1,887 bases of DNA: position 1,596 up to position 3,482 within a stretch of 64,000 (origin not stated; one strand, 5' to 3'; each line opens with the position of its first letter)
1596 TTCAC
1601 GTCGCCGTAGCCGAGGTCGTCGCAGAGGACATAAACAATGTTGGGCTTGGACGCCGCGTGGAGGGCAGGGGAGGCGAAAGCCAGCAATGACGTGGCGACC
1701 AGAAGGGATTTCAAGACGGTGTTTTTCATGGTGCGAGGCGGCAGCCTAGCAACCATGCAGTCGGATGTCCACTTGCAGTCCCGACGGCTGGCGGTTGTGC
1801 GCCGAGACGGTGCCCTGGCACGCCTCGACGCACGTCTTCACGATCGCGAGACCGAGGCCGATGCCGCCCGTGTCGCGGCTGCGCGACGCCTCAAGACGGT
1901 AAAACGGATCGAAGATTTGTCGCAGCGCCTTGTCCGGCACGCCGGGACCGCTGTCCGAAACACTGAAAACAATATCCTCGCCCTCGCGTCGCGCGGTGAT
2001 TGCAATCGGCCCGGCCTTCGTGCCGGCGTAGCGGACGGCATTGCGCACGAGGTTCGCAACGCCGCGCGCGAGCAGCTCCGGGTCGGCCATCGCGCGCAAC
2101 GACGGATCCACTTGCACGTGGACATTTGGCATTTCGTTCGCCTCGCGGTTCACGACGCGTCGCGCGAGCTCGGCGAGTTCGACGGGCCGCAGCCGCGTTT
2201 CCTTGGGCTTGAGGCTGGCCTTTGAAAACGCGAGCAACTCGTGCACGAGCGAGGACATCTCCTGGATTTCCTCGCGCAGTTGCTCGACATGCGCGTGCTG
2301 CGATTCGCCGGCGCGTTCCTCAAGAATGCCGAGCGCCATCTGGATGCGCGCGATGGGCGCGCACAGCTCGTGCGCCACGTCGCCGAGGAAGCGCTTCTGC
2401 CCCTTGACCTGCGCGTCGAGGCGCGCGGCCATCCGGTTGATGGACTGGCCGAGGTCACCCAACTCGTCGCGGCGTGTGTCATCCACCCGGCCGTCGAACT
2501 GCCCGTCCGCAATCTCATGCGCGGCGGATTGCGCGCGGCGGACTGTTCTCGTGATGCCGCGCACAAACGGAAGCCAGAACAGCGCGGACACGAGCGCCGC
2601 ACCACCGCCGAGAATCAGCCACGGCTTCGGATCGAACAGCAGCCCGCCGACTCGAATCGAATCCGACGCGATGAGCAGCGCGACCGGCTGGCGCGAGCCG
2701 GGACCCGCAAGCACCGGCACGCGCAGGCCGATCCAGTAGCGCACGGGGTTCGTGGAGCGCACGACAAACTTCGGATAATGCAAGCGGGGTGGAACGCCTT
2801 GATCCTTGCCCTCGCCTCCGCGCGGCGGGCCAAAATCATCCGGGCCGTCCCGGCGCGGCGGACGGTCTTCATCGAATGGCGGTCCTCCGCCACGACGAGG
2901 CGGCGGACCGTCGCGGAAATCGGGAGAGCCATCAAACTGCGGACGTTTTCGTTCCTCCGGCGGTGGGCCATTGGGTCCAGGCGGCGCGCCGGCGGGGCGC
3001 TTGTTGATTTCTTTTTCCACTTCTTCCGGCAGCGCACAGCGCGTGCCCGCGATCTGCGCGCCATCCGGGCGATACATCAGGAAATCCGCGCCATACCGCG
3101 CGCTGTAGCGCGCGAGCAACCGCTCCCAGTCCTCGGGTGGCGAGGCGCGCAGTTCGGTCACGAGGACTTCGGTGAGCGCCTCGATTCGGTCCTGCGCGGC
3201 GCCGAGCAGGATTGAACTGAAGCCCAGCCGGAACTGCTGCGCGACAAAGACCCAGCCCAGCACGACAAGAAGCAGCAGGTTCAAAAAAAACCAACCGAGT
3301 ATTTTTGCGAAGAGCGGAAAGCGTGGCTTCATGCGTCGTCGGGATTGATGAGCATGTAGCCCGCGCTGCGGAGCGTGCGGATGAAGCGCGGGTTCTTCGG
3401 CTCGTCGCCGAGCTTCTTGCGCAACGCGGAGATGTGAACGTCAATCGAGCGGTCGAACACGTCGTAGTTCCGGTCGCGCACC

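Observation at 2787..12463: Recurring periplasmic Pro/Gly/Arg-rich segments with an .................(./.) pattern in four neighbouring proteins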

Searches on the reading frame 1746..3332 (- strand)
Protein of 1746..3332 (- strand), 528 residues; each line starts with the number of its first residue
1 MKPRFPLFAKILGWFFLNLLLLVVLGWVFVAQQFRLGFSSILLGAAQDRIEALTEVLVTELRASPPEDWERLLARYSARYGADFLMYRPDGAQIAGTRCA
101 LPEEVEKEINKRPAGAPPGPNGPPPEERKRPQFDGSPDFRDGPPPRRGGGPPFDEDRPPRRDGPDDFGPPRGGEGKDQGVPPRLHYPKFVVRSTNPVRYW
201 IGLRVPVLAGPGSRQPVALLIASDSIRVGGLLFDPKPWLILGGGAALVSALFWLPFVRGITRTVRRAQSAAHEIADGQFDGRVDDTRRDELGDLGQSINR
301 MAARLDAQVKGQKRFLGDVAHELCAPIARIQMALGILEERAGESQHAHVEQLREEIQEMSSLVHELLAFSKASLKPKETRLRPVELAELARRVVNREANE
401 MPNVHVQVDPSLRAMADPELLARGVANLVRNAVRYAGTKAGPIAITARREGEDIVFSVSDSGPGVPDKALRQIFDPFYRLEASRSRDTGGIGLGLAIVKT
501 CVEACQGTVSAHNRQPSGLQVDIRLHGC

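Call 3: search_protein_families(library=pfam, proteins=[window:1746-3332:-], max_evalue=0.01)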
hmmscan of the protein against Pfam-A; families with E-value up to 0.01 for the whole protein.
window:1746-3332:- (528 aa): 4 families
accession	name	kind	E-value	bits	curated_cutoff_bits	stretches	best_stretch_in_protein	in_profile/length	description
PF02518.31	HATPase_c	-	1.6e-24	86.9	26.4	1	417-525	2-107/111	Histidine kinase-, DNA gyrase B-, and HSP90-like ATPase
PF00672.30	HAMP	-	1.5e-13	51.3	25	1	257-306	3-52/53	HAMP domain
PF00512.31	HisKA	-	5.5e-11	42.8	26.9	1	313-372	3-63/66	His Kinase A (phospho-acceptor) domain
PF13581.12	HATPase_c_2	-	7.2e-07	29.7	27.4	1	426-506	37-113/127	Histidine kinase-like ATPase domain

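Call 12: find_encoding_contigs(protein=window:1746-3332:-, flank=10000, max_places=4)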
Protein window:1746-3332:- (528 aa): no gene with exactly this product is on record in the collection.

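Call 39: predict_structure(alignment_id=A1)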
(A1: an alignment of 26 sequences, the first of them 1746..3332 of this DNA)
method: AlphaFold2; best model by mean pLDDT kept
length: 528 residues; sequences in the alignment: 26
mean_pLDDT: 81.0   pTM: 0.46
mean pLDDT of the five models: 81.0, 78.2, 76.9, 76.6, 75.4
residues with pLDDT >= 90: 225; 70-90: 186; 50-70: 69; < 50: 48
segments of 3 or more residues with pLDDT < 50: 128-130, 132-134, 138-143, 146-150, 162-180, 482-484, 486-492
pLDDT, mean of each block of 10 residues (from residue 1): 85 92 90 71 77 92 92 95 92 91 90 64 54 48 48 54 46 43 70 90 81 77 88 84 90 91 92 87 91 92 87 78 78 87 92 90 78 63 97 90 89 96 93 79 94 96 85 71 47 72 94 91 96
secondary structure, 60 per line:
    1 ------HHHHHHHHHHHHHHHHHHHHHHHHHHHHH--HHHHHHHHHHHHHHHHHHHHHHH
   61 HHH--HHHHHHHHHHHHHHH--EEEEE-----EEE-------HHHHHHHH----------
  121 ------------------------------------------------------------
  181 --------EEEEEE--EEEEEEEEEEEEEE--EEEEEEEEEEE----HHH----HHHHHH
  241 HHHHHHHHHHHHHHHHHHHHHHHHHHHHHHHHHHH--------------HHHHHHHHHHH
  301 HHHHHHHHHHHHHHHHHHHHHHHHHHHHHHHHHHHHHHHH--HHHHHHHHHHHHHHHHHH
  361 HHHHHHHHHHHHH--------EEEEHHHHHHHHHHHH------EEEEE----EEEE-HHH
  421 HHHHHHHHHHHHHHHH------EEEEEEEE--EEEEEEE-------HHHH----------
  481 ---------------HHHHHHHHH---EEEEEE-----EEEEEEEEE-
elements in order: H7-35 H38-63 H66-80 E83-87 E93-95 H103-110 E189-194 E197-210 E213-223 H235-275 H290-340 H343-373 E382-385 H386-397 E404-408 E413-416 H418-436 E443-450 E453-459 H467-470 H496-504 E508-513 E519-527

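Call 63: search_solved_structures(query=window:1746-3332:-, max_evalue=0.00001)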
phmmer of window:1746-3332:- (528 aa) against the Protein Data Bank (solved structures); distinct sequences matched with E-value up to 0.00001: 56.
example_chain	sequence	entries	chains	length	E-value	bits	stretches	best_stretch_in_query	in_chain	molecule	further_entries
4biu_A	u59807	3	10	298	1.6e-35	126.1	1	263-523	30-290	SENSOR PROTEIN CPXA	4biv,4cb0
4biw_A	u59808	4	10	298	5.7e-35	124.2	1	263-523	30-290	SENSOR PROTEIN CPXA | Sensor histidine kinase CpxA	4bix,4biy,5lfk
4biz_A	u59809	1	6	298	2.1e-34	122.4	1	263-523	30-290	SENSOR PROTEIN CPXA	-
9m08_C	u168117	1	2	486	3e-23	85.5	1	247-510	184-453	histidine kinase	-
4cti_A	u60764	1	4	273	7.8e-23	84.2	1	260-521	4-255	OSMOLARITY SENSOR PROTEIN ENVZ, AF1503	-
6azr_A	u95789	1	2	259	3.9e-20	75.3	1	310-511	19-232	Sensor histidine kinase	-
9rcc_A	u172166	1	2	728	7.2e-20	74.4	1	311-512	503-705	Bacteriophytochrome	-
9eut_A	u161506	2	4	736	7.4e-20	74.4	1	311-512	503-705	Bacteriophytochrome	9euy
4jas_A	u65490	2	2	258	8.7e-20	74.1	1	310-511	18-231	Histidine kinase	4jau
2c2a_A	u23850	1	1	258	1.4e-19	73.4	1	310-511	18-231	SENSOR HISTIDINE KINASE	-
3dge_A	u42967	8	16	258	1.4e-19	73.4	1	310-511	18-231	Sensor protein | Histidine kinase | Sensor histidine kinase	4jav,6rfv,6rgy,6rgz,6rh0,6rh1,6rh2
5uht_A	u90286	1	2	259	1.4e-19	73.4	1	310-511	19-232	Sensor histidine kinase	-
4i5s_A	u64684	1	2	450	2.2e-19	72.8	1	306-519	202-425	Putative histidine kinase CovS; VicK-like protein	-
8h70_A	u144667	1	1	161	7e-19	71.2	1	384-502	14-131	Phosphate regulon sensor protein PhoR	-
6rh7_A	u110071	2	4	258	3.4e-18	68.9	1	311-511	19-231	Sensor histidine kinase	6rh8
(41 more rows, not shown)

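Call 64: search_protein_families(library=ncbifam, proteins=[window:1746-3332:-], max_evalue=0.00001)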
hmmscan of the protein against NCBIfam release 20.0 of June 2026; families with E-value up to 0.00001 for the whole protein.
window:1746-3332:- (528 aa): 81 families (the best 25 are shown)
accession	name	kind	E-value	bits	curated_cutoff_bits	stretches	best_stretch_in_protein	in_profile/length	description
NF007007.0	PRK09470.1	equivalog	1.5e-56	192.3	486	1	231-525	165-457/463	envelope stress sensor histidine kinase CpxA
NF045900.1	HisKinCpxALeg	equivalog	4e-55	187.3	800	1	248-525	164-449/451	two-component system sensor histidine kinase CpxA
NF012163.2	BaeS_SmeS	equivalog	5.4e-52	177.2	500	1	238-525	166-456/457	sensor histidine kinase efflux regulator BaeS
NF007837.0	PRK10549.1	equivalog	8e-49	166.6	603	1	238-525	167-456/466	envelope stress sensor histidine kinase BaeS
NF007898.0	PRK10604.1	equivalog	7.3e-48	163.8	478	1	256-520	156-416/433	two-component system sensor histidine kinase RstB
TIGR01386.1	cztS_silS_copS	subfamily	8.3e-44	150.3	292.55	1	216-515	143-446/457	heavy metal sensor histidine kinase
NF046044.1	PnpS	equivalog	8.6e-43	146.8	400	1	312-525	170-389/390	two-component system histidine kinase PnpS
NF008312.0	PRK11100.1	equivalog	1.5e-42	146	356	1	245-526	191-473/477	two-component system sensor histidine kinase CreC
NF033092.0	HK_WalK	equivalog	1.5e-42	146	725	2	312-525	372-592/594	cell wall metabolism sensor histidine kinase WalK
NF040691.1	MtrAB_MtrB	equivalog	1.4e-40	139.8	450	1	247-520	200-485/507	MtrAB system histidine kinase MtrB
TIGR02966.1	phoR_proteo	equivalog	3.5e-39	134.7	334.2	1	312-515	114-323/333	phosphate regulon sensor histidine kinase PhoR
NF007004.0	PRK09467.1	equivalog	2e-37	129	415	1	250-525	171-434/440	two-component system sensor histidine kinase EnvZ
NF012226.0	AdeS_HK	equivalog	1.3e-36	126.5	500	1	247-516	71-343/353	two-component sensor histidine kinase AdeS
NF041735.1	hist_kin_RppB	equivalog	1.6e-32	112.9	400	1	312-524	216-436/438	two-component system sensor histidine kinase RppB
NF008235.0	PRK11006.1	equivalog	2.2e-31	109.2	390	1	309-508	200-404/431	phosphate regulon sensor histidine kinase PhoR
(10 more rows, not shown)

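Call 67: search_protein_representatives(alignment_id=A1)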
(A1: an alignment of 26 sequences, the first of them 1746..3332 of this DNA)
Query: 26 sequences, 481 profile positions. Proteins with E-value up to 0.001 (for the whole library): 1725384; up to 1e-10: 1142771; up to 1e-30: 72184. The best 150 are listed.
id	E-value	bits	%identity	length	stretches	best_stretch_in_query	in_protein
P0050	7.2e-204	694.8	-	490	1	1-479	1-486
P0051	7.0e-200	681.6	-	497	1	1-478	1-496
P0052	2.3e-196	670.0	-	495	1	1-480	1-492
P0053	9.7e-194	661.4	-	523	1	1-479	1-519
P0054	1.7e-191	654.0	-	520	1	3-479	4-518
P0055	1.1e-190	651.3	-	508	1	1-477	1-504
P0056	3.0e-189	646.6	-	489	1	3-479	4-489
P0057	3.4e-189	646.4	-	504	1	1-480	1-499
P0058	2.0e-188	643.9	-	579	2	120-479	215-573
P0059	7.5e-188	642.0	-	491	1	1-480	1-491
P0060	1.7e-186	637.5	-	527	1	1-479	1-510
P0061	3.3e-186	636.5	-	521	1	1-480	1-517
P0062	2.2e-185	633.8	-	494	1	1-479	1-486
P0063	4.9e-185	632.7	-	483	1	2-477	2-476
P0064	5.0e-185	632.6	-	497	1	1-479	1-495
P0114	1.1e-167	575.4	-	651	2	132-480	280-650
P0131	4.5e-164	563.6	-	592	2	1-354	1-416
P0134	7.4e-163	559.5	-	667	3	141-479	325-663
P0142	1.5e-161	555.3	-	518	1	1-480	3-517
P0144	2.9e-161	554.3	-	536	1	1-480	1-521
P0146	2.2e-160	551.4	-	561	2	119-478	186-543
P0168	1.6e-155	535.3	-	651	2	160-479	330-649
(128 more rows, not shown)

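Call 70: search_protein_families(library=pfam, proteins=[P0134, P0168, P0114, P0146, P0131, P0144, P0142], max_evalue=0.01)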
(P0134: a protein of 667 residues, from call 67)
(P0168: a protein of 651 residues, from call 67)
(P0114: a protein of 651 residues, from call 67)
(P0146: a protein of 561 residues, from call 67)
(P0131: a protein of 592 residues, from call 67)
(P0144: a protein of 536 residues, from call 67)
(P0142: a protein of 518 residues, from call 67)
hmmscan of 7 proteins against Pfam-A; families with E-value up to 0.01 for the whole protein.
P0134 (667 aa): 4 families
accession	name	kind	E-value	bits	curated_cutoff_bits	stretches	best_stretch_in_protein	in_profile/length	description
PF02518.31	HATPase_c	-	8.2e-24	84.6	26.4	1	554-662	2-108/111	Histidine kinase-, DNA gyrase B-, and HSP90-like ATPase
PF00672.30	HAMP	-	1.2e-14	54.8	25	1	393-442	2-51/53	HAMP domain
PF00512.31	HisKA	-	5.7e-12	45.9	26.9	1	450-509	3-63/66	His Kinase A (phospho-acceptor) domain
PF13581.12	HATPase_c_2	-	4e-05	24.1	27.4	1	561-636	35-107/127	Histidine kinase-like ATPase domain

P0168 (651 aa): 6 families
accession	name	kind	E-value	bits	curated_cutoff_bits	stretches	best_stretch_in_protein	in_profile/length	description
PF02518.31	HATPase_c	-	2e-20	73.7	26.4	1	540-649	2-109/111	Histidine kinase-, DNA gyrase B-, and HSP90-like ATPase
PF00672.30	HAMP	-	7.3e-13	49.1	25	1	379-429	2-52/53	HAMP domain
PF00512.31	HisKA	-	2.1e-11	44.1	26.9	1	436-494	3-62/66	His Kinase A (phospho-acceptor) domain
PF13581.12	HATPase_c_2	-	4.7e-07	30.3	27.4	1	547-628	35-113/127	Histidine kinase-like ATPase domain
PF13202.12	EF-hand_5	-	0.00023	21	25.9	1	239-260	4-25/25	EF hand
PF00036.39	EF-hand_1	-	0.002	18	25.4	1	238-261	4-27/29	EF hand domain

P0114 (651 aa): 4 families
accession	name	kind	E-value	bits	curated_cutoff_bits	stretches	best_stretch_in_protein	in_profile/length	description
PF02518.31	HATPase_c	-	3.2e-24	85.9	26.4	1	540-650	2-110/111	Histidine kinase-, DNA gyrase B-, and HSP90-like ATPase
PF00672.30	HAMP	-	2.9e-16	59.9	25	1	379-428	2-51/53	HAMP domain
PF00512.31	HisKA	-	3.7e-14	53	26.9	1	435-494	2-62/66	His Kinase A (phospho-acceptor) domain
PF13581.12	HATPase_c_2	-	4.6e-07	30.3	27.4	1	510-627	12-112/127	Histidine kinase-like ATPase domain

P0146 (561 aa): 4 families
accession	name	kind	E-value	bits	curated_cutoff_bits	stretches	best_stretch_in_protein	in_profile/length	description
PF02518.31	HATPase_c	-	9.7e-24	84.4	26.4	1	435-542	2-107/111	Histidine kinase-, DNA gyrase B-, and HSP90-like ATPase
PF00672.30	HAMP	-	3.6e-12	46.8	25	1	275-324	3-52/53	HAMP domain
PF00512.31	HisKA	-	2.3e-11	44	26.9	1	330-390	2-63/66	His Kinase A (phospho-acceptor) domain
PF13581.12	HATPase_c_2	-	4.3e-06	27.2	27.4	1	442-540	35-125/127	Histidine kinase-like ATPase domain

P0131 (592 aa): 5 families
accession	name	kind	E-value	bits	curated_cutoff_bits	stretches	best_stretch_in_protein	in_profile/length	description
PF02518.31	HATPase_c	-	2.5e-25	89.5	26.4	1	460-570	2-110/111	Histidine kinase-, DNA gyrase B-, and HSP90-like ATPase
PF00672.30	HAMP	-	8.1e-13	48.9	25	1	273-322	3-52/53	HAMP domain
PF00512.31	HisKA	-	4.5e-08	33.5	26.9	1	328-388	2-63/66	His Kinase A (phospho-acceptor) domain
PF13581.12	HATPase_c_2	-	8.7e-05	23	27.4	1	467-547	35-112/127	Histidine kinase-like ATPase domain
PF06209.18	COBRA1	-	0.00097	18.7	22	1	314-368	174-228/348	Cofactor of BRCA1 (COBRA1)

P0144 (536 aa): 4 families
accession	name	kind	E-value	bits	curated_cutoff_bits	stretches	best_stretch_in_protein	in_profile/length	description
PF02518.31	HATPase_c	-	1.1e-24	87.4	26.4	1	411-519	2-108/111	Histidine kinase-, DNA gyrase B-, and HSP90-like ATPase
PF00672.30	HAMP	-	4.2e-11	43.4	25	1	250-298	3-51/53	HAMP domain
PF00512.31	HisKA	-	3.8e-09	36.9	26.9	1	306-366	3-63/66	His Kinase A (phospho-acceptor) domain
PF13581.12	HATPase_c_2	-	2e-05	25.1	27.4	1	418-515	35-124/127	Histidine kinase-like ATPase domain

P0142 (518 aa): 4 families
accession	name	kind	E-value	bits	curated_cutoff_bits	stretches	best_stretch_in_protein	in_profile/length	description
PF02518.31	HATPase_c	-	6.7e-23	81.7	26.4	1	408-515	3-108/111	Histidine kinase-, DNA gyrase B-, and HSP90-like ATPase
PF00672.30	HAMP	-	1.7e-13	51.1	25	1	251-296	6-51/53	HAMP domain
PF00512.31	HisKA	-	8e-12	45.5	26.9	1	304-366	3-65/66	His Kinase A (phospho-acceptor) domain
PF13581.12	HATPase_c_2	-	3.3e-06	27.6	27.4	1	414-495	35-113/127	Histidine kinase-like ATPase domain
